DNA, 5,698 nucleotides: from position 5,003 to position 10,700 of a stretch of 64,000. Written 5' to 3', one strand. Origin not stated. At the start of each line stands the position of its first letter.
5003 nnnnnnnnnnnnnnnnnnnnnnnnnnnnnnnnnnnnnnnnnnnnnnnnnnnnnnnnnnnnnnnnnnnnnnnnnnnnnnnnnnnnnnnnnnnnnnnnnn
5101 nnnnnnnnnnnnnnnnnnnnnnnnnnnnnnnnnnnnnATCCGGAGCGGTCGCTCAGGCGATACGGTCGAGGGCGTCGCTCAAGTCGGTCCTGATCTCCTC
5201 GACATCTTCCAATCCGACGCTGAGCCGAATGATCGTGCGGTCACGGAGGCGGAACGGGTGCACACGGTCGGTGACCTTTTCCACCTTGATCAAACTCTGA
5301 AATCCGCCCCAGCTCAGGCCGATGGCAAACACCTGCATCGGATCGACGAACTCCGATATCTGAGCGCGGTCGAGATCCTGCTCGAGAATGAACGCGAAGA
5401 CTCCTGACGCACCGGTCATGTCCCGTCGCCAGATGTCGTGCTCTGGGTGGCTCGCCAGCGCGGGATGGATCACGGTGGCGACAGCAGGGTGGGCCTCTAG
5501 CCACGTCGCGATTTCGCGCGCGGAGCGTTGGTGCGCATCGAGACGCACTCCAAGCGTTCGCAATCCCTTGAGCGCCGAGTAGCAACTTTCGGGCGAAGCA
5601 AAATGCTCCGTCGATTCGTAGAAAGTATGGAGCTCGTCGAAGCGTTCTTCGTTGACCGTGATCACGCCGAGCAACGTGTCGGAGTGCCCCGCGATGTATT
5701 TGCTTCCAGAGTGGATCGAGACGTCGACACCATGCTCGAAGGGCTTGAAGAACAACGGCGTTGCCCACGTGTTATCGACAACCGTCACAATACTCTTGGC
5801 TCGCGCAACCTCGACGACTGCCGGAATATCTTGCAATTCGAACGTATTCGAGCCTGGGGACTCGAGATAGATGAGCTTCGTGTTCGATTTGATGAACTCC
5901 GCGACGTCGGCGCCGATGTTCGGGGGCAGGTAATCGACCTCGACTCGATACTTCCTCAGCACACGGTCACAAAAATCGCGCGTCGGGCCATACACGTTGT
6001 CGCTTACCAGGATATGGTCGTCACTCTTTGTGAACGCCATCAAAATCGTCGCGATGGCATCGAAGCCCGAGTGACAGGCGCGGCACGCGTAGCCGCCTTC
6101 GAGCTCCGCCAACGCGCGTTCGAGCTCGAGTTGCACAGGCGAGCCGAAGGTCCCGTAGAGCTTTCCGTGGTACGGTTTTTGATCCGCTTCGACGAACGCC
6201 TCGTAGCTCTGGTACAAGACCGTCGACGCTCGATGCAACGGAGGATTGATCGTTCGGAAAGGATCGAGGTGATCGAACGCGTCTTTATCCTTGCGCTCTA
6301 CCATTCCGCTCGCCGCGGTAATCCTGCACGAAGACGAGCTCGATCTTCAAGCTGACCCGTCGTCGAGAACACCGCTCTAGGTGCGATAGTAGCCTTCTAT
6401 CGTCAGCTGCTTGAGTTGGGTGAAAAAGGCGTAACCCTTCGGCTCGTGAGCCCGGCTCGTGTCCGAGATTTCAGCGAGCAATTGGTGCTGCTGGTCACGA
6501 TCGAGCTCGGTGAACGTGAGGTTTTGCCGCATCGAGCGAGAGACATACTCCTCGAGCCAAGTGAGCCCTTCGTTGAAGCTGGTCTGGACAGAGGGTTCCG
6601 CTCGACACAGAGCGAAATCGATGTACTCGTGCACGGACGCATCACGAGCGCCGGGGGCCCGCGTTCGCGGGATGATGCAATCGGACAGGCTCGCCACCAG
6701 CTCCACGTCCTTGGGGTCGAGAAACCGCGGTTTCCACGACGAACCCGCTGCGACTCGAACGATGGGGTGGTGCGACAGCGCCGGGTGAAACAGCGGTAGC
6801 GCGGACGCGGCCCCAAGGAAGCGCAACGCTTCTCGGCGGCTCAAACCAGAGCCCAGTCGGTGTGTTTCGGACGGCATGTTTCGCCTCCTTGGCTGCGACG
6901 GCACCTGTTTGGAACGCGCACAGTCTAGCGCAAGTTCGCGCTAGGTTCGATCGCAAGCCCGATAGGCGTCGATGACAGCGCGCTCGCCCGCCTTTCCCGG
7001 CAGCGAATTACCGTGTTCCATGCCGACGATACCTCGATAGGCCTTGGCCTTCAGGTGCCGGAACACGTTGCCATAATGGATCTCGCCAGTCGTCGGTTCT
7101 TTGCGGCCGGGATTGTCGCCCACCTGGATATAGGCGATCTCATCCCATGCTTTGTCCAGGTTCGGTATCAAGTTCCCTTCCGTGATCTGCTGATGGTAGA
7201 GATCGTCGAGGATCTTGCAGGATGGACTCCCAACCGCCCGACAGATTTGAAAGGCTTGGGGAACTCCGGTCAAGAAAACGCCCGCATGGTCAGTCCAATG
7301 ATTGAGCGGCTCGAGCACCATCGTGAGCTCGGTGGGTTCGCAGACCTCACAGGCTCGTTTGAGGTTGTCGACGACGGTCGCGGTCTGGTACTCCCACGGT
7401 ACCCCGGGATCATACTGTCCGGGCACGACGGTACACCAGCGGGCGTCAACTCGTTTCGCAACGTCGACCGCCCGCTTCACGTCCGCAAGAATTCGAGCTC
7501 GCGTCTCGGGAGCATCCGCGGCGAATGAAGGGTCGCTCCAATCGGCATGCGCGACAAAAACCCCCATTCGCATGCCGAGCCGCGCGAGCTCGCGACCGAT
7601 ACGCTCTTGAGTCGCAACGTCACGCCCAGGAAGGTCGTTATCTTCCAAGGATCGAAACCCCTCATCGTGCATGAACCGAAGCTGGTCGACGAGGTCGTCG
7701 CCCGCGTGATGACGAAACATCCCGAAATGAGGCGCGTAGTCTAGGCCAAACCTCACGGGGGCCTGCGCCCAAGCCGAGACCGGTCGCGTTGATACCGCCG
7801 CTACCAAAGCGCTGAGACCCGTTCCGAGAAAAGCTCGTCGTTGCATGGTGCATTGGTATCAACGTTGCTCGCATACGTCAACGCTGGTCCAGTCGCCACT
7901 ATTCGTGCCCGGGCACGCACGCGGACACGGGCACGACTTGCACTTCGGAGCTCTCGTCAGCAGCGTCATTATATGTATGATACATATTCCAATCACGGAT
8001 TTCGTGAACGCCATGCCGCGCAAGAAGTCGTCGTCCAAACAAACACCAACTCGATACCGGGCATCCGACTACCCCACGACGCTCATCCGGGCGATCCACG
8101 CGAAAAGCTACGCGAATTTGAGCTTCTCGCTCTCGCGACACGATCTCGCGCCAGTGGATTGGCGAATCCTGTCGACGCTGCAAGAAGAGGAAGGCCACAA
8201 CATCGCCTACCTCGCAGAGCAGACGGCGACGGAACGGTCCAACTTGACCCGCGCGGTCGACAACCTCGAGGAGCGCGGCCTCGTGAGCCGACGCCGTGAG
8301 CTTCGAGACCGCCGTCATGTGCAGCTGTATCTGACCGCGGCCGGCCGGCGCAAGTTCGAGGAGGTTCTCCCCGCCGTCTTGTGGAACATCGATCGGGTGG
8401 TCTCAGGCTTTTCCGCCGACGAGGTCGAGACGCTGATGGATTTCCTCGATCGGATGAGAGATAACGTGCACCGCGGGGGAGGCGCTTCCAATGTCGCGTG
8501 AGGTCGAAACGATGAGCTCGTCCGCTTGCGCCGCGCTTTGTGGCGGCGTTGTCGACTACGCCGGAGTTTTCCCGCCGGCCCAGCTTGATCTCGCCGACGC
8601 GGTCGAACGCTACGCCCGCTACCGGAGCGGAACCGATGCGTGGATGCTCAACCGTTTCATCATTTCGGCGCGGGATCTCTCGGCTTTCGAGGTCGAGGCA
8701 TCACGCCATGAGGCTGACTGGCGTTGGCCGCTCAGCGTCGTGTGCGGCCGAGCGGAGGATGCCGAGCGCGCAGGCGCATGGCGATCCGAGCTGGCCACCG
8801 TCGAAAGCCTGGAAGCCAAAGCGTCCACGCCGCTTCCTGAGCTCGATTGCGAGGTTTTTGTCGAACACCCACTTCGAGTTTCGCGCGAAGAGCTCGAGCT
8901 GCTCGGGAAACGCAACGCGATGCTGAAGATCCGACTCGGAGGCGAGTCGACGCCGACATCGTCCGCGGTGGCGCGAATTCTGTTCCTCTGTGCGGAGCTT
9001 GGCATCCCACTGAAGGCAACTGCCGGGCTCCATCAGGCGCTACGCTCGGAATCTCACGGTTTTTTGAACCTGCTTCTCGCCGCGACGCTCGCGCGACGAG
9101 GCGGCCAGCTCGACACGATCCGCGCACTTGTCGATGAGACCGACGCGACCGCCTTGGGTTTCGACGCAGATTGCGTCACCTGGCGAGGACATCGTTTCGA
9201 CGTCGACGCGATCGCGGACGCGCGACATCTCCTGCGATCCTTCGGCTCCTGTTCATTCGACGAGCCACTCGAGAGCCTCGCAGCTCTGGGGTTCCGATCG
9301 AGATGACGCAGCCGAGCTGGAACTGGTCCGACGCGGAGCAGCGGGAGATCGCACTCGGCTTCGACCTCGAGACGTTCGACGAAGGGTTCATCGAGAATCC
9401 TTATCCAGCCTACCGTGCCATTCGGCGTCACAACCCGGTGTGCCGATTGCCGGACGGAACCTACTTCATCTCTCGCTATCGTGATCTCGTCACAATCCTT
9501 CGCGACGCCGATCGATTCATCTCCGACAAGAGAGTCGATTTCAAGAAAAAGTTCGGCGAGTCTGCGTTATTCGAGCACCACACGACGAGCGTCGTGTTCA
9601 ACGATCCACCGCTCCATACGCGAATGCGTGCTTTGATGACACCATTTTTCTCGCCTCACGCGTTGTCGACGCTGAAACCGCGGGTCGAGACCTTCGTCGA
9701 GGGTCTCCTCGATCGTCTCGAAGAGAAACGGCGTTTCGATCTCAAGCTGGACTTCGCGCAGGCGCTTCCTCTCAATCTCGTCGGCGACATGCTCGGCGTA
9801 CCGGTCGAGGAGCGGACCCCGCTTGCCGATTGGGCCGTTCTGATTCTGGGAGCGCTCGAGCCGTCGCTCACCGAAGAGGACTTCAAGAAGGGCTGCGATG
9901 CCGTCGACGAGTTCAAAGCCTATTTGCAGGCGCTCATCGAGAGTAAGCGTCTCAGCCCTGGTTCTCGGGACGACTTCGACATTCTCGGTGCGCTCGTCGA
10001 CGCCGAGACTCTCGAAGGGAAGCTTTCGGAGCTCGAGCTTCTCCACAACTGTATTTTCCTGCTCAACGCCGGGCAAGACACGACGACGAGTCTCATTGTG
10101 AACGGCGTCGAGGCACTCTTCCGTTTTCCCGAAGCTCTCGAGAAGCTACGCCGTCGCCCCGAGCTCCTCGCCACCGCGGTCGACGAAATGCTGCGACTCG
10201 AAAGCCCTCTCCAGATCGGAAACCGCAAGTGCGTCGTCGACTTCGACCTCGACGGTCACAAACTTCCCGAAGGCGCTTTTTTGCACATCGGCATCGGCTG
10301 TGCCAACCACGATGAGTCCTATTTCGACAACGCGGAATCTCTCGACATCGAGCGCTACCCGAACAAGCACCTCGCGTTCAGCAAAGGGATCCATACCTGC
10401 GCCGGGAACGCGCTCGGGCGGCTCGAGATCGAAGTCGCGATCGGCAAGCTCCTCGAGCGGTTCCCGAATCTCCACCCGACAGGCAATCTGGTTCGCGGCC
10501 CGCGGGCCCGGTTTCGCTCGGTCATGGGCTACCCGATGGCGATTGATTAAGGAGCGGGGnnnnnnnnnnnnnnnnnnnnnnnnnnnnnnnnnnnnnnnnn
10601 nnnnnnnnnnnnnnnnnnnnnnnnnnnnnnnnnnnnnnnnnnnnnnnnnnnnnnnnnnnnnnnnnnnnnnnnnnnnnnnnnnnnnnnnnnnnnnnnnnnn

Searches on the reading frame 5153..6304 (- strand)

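Call 95: search_protein_families(library=pfam, proteins=[window:5153-6304:-], max_evalue=0.0001)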
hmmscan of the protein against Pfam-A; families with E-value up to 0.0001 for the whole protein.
window:5153-6304:- (383 aa): 2 families
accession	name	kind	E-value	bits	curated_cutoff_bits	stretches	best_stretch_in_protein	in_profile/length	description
PF01053.26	Cys_Met_Meta_PP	-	4.8e-105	351.7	27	1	16-379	15-380/381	Cys/Met metabolism PLP-dependent enzyme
PF00155.27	Aminotran_1_2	-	1.2e-05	25.1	19.7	1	52-181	38-189/361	Aminotransferase class I and II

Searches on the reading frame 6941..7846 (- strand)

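Call 95: search_protein_families(library=pfam, proteins=[window:6941-7846:-], max_evalue=0.0001)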
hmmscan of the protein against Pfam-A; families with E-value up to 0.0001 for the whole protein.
window:6941-7846:- (301 aa): 1 family
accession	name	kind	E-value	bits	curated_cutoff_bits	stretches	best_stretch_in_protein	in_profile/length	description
PF01261.30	AP_endonuc_2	-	1.7e-29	103.7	31.1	1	58-293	3-244/249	Xylose isomerase-like TIM barrel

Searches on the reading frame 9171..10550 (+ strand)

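Call 95: search_protein_families(library=pfam, proteins=[window:9171-10550:+], max_evalue=0.0001)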
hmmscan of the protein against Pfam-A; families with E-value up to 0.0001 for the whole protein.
window:9171-10550:+ (459 aa): 1 family
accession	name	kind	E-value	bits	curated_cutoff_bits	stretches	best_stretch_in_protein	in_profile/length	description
PF00067.27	p450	-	3.5e-32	112.2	22.8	1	234-431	202-432/462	Cytochrome P450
